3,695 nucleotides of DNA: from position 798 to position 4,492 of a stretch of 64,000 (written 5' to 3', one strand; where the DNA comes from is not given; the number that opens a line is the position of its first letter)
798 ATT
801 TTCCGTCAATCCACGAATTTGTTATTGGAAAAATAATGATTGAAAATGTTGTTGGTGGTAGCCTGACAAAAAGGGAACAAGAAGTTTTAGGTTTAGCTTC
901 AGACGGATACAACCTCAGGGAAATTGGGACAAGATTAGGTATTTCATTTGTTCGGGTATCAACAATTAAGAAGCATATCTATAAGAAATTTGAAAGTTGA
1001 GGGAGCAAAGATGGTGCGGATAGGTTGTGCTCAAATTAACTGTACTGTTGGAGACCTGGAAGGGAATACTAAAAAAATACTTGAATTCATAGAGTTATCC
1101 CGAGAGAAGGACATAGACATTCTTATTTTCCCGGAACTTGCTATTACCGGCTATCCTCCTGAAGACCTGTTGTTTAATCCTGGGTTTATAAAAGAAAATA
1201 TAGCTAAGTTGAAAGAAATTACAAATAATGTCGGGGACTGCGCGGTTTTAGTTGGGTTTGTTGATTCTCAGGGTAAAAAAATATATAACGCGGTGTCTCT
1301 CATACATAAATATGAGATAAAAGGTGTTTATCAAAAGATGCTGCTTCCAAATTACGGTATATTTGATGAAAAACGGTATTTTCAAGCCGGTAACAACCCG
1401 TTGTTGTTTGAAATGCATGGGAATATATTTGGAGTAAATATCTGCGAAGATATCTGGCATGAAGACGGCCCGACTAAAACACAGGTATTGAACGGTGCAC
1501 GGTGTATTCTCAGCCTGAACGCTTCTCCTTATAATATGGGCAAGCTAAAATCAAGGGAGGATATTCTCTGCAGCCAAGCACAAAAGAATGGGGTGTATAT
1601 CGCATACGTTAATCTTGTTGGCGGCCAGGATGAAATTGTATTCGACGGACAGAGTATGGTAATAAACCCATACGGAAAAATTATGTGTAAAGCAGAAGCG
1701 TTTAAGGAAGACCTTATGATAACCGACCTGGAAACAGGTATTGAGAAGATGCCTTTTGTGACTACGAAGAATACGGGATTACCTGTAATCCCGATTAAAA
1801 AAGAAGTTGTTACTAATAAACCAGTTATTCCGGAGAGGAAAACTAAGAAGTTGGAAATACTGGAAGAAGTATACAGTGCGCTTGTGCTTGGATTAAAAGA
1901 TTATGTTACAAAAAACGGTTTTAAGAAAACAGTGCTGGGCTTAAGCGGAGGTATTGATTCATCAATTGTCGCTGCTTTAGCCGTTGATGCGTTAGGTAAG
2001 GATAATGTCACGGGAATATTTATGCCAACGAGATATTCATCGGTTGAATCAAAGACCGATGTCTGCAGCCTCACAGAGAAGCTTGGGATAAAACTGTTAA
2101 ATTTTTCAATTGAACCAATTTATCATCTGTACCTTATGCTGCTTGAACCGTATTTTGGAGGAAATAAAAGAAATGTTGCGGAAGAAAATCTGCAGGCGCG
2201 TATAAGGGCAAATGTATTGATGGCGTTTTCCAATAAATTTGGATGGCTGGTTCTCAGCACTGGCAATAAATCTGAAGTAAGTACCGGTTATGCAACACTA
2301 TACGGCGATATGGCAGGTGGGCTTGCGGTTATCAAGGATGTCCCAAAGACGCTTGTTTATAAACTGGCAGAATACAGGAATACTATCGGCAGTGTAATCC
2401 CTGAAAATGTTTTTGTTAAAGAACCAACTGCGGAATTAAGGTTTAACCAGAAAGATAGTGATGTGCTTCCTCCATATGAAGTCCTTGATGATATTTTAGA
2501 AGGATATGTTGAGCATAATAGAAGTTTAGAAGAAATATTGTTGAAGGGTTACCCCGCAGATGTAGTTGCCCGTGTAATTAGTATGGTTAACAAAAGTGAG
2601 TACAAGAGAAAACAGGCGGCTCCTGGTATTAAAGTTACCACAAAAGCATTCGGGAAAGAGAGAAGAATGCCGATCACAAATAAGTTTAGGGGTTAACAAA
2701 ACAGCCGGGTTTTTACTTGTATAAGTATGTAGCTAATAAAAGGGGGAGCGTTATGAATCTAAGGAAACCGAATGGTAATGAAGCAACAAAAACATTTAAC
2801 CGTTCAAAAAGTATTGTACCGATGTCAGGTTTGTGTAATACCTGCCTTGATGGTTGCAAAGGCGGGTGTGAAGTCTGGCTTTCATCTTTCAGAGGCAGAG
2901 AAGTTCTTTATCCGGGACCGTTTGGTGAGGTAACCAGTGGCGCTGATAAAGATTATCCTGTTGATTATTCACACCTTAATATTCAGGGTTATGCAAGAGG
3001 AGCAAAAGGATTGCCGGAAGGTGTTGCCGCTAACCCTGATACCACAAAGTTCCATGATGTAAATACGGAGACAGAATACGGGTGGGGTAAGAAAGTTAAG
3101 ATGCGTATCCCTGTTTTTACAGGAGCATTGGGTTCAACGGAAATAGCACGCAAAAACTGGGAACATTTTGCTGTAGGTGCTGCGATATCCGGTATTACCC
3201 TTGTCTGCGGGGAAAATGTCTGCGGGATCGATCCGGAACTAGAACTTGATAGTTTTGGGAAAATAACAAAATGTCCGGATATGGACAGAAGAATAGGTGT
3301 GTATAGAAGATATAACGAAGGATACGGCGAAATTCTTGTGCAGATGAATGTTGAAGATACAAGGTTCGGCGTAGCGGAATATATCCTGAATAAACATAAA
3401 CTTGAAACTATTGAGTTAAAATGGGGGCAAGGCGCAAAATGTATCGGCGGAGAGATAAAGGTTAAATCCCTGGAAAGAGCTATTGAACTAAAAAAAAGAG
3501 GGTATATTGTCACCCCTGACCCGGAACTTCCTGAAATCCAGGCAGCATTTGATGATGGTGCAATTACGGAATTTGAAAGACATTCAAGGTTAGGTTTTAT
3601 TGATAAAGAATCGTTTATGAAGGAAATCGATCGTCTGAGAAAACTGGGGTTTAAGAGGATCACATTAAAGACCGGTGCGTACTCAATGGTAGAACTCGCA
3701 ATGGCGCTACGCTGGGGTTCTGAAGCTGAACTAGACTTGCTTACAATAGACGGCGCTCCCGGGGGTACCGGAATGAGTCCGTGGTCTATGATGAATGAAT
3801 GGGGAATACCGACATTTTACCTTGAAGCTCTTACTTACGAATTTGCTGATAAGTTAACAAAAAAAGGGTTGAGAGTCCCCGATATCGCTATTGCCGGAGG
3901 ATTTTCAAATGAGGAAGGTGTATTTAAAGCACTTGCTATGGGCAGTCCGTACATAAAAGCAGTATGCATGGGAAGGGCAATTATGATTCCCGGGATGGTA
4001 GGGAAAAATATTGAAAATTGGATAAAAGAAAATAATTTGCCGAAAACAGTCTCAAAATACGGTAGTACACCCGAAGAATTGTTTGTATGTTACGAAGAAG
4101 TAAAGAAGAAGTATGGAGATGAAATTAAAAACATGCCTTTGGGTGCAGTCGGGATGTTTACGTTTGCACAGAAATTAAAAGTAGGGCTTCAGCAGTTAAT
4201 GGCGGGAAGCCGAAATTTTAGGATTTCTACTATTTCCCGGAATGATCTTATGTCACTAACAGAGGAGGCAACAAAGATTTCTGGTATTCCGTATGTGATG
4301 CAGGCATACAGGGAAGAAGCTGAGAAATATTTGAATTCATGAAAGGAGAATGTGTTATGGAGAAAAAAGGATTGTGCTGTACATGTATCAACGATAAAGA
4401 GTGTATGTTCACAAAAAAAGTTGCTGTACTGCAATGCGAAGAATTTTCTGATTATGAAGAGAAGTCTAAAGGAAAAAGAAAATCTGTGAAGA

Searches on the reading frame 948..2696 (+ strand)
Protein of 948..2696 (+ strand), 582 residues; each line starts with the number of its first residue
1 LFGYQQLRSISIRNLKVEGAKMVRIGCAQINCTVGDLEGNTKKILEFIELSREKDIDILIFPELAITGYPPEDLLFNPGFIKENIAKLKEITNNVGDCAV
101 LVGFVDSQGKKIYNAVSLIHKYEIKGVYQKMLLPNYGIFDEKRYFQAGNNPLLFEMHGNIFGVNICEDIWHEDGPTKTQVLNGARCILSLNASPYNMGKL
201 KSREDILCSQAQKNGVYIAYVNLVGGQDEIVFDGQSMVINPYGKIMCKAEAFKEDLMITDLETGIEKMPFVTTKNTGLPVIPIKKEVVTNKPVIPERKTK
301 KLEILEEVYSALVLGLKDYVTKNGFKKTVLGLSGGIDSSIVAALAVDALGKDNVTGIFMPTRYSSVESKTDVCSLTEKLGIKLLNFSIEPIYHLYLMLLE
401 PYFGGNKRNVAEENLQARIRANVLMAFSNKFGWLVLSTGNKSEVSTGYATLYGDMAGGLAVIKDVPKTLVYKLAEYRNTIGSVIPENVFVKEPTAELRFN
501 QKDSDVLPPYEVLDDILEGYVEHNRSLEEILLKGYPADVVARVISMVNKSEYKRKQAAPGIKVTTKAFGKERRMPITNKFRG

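Call 78: search_protein_families(library=pfam, proteins=[window:948-2696:+], max_evalue=0.00001)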
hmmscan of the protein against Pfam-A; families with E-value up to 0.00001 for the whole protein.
window:948-2696:+ (582 aa): 2 families
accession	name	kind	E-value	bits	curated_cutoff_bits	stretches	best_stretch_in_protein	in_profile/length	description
PF02540.23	NAD_synthase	-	4.5e-79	265.4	21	1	309-557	2-242/242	NAD synthase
PF00795.27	CN_hydrolase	-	1.9e-31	109.8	23.2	1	24-262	1-247/256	Carbon-nitrogen hydrolase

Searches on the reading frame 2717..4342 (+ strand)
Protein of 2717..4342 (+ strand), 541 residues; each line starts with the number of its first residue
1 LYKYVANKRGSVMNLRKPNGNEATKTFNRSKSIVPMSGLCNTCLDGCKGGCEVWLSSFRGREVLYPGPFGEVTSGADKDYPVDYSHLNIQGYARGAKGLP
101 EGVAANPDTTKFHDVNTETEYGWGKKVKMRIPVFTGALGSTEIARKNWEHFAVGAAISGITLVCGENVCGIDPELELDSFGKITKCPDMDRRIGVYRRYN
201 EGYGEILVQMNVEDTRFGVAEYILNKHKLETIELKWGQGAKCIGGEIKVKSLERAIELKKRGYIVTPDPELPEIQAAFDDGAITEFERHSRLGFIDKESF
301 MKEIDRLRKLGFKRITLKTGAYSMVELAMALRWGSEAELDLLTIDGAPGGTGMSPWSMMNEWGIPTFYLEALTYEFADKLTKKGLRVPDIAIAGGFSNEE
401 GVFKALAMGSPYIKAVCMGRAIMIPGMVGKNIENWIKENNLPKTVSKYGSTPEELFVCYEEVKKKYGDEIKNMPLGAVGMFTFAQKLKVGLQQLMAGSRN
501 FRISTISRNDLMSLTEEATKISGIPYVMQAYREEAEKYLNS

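Call 29: search_protein_families(library=pfam, proteins=[window:2717-4342:+], max_evalue=0.001)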
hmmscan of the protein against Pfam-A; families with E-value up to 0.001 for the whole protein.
window:2717-4342:+ (541 aa): 1 family
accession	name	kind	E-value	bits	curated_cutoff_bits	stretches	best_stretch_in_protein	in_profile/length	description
PF01645.23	Glu_synthase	-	1.7e-17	64.1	20.4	2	295-424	186-309/369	Conserved region in glutamate synthase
